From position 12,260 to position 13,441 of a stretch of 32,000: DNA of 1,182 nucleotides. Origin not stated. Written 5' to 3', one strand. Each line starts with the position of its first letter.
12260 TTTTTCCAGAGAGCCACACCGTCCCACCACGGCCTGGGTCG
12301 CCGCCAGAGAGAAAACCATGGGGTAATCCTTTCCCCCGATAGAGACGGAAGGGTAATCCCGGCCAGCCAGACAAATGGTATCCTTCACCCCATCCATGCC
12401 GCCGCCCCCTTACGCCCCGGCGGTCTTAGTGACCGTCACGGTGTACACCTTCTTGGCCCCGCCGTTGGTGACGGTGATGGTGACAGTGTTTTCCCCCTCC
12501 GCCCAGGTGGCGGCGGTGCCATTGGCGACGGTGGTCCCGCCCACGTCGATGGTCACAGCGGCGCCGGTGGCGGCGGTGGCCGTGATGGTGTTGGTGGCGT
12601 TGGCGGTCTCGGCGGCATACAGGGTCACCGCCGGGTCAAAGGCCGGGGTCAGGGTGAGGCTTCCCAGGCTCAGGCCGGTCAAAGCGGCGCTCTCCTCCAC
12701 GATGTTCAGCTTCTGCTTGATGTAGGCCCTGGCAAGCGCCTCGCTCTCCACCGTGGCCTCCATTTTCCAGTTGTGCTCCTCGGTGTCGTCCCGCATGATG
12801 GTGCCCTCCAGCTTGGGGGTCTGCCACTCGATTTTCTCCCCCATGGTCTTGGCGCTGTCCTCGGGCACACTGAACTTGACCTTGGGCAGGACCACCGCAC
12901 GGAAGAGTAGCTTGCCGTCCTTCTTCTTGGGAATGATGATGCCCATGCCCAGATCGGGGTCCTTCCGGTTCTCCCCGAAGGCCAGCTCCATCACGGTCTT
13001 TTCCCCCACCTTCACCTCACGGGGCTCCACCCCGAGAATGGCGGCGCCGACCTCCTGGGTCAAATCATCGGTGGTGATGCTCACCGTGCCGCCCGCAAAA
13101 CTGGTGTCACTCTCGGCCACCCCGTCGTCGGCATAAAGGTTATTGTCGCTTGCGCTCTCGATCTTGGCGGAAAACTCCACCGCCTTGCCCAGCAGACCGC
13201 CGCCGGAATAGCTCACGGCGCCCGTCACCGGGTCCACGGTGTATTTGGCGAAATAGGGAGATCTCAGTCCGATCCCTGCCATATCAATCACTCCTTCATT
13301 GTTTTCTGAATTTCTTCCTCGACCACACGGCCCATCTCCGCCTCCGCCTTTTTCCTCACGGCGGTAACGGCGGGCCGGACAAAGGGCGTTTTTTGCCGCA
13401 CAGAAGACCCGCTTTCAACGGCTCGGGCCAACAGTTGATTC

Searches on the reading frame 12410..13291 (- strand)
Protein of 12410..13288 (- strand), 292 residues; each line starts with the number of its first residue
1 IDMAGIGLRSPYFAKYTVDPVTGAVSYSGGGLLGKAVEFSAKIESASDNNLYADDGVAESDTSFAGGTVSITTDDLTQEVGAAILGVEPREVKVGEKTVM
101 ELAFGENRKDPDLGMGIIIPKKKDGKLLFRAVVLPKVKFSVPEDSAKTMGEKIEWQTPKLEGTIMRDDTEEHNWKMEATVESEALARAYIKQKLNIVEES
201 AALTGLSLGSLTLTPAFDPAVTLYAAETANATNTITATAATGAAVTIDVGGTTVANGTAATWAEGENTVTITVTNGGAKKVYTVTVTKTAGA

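Call 7: search_protein_families(library=pfam, max_evalue=0.1, proteins=[window:12410-13288:-])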
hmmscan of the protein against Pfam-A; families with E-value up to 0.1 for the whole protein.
window:12410-13288:- (292 aa): 2 families
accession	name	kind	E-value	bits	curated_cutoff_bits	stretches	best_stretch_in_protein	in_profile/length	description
PF12733.13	Cadherin-like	-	1.7e-08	35.2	24.2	1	210-288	3-88/89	Cadherin-like beta sandwich domain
PF21172.3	CueP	-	0.0046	17.1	27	1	223-285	64-125/138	Periplasmic copper-binding protein CueP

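Call 8: search_protein_families(library=phrogs, max_evalue=0.1, proteins=[window:12410-13288:-])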
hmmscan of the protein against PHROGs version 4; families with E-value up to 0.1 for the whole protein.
window:12410-13288:- (292 aa): 2 families
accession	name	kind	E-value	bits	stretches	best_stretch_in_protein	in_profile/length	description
phrog_88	-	tail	9.3e-30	105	1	3-274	22-288/291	major tail protein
phrog_10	-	head and packaging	1.2e-10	42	1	212-292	664-743/752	major head protein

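Call 19: find_related_loci(query=window:12413-13291:-, collection=viral_contigs, flank=8000)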
Query window:12413-13291:- (293 aa) in viral_contigs; peptide patterns used: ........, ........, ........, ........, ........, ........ (x = any residue, [..] = any of these).
47 stretches matched a pattern; 15 encode a relative of the query (tblastn E <= 1e-3); 15 distinct loci.
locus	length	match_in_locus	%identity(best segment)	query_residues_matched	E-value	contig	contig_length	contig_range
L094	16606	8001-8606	61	4-203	6e-79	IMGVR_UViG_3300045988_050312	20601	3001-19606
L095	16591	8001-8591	61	3-199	4e-76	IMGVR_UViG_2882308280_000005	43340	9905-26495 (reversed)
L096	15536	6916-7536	51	4-214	3e-66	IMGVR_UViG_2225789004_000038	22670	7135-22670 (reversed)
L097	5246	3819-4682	39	8-293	4e-54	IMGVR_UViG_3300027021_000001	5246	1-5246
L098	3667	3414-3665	57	4-89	4e-27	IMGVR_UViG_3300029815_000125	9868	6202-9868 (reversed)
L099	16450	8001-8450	39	136-289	5e-24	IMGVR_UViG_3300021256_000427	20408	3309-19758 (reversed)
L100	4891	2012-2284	57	204-293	5e-20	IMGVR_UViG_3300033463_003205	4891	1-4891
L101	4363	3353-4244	51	186-292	2e-19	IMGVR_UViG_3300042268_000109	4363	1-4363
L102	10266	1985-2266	54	203-292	6e-18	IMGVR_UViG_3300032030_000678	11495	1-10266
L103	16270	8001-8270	62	202-290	1e-17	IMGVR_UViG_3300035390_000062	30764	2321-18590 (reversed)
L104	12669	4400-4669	58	202-290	4e-17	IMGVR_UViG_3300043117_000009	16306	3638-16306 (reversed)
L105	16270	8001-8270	58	202-290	4e-17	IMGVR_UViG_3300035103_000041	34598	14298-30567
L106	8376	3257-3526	58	202-290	4e-15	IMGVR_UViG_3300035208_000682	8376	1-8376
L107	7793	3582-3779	56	204-268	1e-12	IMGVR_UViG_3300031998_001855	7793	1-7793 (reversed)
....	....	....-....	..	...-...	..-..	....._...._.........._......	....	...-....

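Call 23: search_protein_families(library=pfam, max_evalue=0.01, proteins=[L094:8622-9026:+, L094:9255-10148:+, L094:10574-10840:+, L094:10840-11631:+, L095:8516-9013:+, L096:7636-8016:+])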
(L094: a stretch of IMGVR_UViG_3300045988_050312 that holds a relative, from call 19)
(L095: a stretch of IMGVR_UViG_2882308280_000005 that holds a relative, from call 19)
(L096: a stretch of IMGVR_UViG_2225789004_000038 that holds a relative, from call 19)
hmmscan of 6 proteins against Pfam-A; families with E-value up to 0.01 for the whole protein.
L094:8622-9026:+ (135 aa): 0 families

L094:9255-10148:+ (298 aa): 0 families

L094:10574-10840:+ (89 aa): 1 family
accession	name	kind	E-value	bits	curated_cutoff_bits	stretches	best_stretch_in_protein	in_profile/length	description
PF20648.2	DUF6809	-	0.0058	17.9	27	1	27-87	26-85/85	Family of unknown function (DUF6809)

L094:10840-11631:+ (264 aa): 1 family
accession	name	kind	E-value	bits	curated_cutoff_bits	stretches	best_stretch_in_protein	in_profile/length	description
PF02498.22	Bro-N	-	4.8e-26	91.6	25.6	1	15-102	2-96/96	BRO family, N-terminal domain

L095:8516-9013:+ (166 aa): 0 families

L096:7636-8016:+ (127 aa): 0 families

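Call 24: search_protein_families(library=phrogs, max_evalue=0.01, proteins=[L094:8622-9026:+, L094:9255-10148:+, L094:10574-10840:+, L094:10840-11631:+, L095:8516-9013:+, L096:7636-8016:+])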
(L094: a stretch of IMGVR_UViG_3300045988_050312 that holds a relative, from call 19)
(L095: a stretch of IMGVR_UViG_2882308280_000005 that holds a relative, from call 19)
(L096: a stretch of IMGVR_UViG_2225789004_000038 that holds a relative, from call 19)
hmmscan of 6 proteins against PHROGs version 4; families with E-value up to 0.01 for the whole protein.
L094:8622-9026:+ (135 aa): 1 family
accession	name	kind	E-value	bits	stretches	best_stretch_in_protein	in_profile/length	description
phrog_2115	-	tail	0.0044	18.4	0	4-133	7-118/125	tail protein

L094:9255-10148:+ (298 aa): 0 families

L094:10574-10840:+ (89 aa): 0 families

L094:10840-11631:+ (264 aa): 19 families
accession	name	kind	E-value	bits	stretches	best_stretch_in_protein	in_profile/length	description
phrog_2011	-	transcription regulation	6.4e-50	171.4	1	4-259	1-272/275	anti-repressor Ant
phrog_130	-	transcription regulation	2.9e-48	166.1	1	1-135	157-290/480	anti-repressor Ant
phrog_463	-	transcription regulation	2e-45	156.2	1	1-127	2-127/250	anti-repressor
phrog_2899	-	transcription regulation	1.3e-43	150.5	1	1-130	4-129/263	anti-repressor Ant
phrog_7940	-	unknown function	9.3e-36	124.7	1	1-116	1-113/252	-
phrog_2593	-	transcription regulation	8.9e-29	102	1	15-123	32-146/255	anti-repressor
phrog_2977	-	transcription regulation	3.5e-25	89.5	1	1-88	61-149/150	anti-repressor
phrog_9976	-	transcription regulation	3.4e-24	86.7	1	14-108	10-102/188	anti-repressor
phrog_245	-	transcription regulation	6.5e-23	82.7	1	13-175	49-205/319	anti-repressor Ant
phrog_25722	-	unknown function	1.1e-22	81.5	1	2-124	2-122/150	-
phrog_5060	-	transcription regulation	3.5e-22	80.5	1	7-137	12-143/224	anti-repressor Ant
phrog_4608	-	transcription regulation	2.1e-21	77.8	1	63-258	76-264/268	anti-repressor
phrog_18071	-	unknown function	1.8e-18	68.1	1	120-259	11-147/150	-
phrog_1726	-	transcription regulation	6.3e-10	40.3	1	140-244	160-263/264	anti-repressor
phrog_26003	-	unknown function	8.5e-08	33.1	1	193-259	2-66/69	-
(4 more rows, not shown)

L095:8516-9013:+ (166 aa): 0 families

L096:7636-8016:+ (127 aa): 2 families
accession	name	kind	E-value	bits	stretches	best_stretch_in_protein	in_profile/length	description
phrog_2115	-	tail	1.1e-07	33.2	1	6-125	4-117/125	tail protein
phrog_5053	-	unknown function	0.0061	17.9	1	38-119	2-75/99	-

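Call 41: find_related_loci(query=A1, collection=genome_contigs, flank=9000)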
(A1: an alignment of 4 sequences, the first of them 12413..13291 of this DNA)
Query A1 (293 aa) in genome_contigs; peptide patterns used: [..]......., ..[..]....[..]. (x = any residue, [..] = any of these).
66 stretches matched a pattern; 8 encode a relative of the query (tblastn E <= 1e-3); 8 distinct loci.
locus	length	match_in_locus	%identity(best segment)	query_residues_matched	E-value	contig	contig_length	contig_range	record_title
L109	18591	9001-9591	61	3-199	2e-76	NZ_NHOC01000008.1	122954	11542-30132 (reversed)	Butyricicoccus porcorum strain BB10 BB10_c8, whole genome shotgun sequence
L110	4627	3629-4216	59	4-197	3e-75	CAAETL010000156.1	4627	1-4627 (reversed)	MAG TPA_asm: uncultured Oscillospiraceae bacterium, isolate HGM13182, WGS project CAAETL010000000 data, contig: ERS60856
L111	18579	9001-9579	57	4-197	7e-63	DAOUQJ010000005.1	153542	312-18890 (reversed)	MAG TPA_asm: Oscillospiraceae bacterium isolate CSMAG_123 CSMAG_123_k141_5151429_length_153542_cov_17.7815, whole genome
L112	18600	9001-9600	51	2-199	2e-62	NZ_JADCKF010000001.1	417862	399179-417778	Pseudoflavonifractor gallinarum strain DSM 107456 seq1, whole genome shotgun sequence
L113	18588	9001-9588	52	4-197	2e-61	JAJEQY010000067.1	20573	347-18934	Intestinimonas aquisgranensis strain CLA-AA-H199 NODE_67_length_20573_cov_19.191208, whole genome shotgun sequence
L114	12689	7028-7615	51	4-197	9e-58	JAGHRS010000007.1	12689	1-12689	MAG: Candidatus Treponema caballi isolate E1_106 c_000000750848, whole genome shotgun sequence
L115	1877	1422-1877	51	4-156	2e-47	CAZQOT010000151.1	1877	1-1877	MAG TPA_asm: uncultured Muribaculaceae bacterium isolate SRP192927_co2_36 genome assembly, contig: NODE_173912_length_18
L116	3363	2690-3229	36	4-192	9e-20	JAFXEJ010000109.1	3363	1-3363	MAG: Ruminococcus sp. isolate RGIG6339 Sheep_Rectum-4__c620075, whole genome shotgun sequence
